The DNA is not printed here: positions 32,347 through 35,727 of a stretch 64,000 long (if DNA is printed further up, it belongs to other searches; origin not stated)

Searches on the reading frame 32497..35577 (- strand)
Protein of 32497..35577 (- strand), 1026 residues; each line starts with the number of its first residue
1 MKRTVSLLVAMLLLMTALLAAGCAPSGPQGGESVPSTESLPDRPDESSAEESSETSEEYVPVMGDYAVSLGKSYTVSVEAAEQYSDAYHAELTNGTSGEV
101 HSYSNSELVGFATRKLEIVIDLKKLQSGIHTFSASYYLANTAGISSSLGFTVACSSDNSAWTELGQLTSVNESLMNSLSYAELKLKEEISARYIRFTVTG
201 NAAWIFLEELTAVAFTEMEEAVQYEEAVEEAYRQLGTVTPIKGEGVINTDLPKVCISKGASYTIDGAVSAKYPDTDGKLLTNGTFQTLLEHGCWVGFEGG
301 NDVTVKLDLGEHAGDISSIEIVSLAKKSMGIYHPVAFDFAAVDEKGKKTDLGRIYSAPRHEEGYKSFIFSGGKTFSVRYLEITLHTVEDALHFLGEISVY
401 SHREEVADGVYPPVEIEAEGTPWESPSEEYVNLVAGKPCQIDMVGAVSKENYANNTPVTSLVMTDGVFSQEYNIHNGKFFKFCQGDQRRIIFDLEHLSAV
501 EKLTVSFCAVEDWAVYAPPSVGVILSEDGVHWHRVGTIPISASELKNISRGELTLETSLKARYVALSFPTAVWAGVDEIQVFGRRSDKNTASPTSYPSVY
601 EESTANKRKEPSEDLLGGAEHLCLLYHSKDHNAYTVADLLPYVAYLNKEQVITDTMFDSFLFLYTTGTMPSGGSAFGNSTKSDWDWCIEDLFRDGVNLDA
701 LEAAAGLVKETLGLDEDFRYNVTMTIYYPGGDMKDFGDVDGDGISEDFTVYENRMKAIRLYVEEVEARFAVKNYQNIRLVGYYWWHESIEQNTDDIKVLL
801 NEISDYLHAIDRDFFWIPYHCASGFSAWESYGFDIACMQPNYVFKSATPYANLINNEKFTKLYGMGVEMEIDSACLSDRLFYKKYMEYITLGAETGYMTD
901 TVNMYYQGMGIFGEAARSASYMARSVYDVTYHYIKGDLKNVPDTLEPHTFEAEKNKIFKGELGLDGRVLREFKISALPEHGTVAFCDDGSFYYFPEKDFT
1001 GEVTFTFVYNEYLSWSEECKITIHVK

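Call 37: search_protein_families(library=pfam, proteins=[window:32497-35577:-], max_evalue=0.0001)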
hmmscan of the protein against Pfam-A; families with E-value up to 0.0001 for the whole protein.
window:32497-35577:- (1026 aa): 2 families
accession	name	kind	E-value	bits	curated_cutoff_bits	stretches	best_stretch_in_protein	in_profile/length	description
PF16147.10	DUF4855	-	7.9e-101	337.7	27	1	622-931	2-312/313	Domain of unknown function (DUF4855)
PF00754.31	F5_F8_type_C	-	1.5e-09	38.5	28.2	0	136-206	51-123/127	F5/8 type C domain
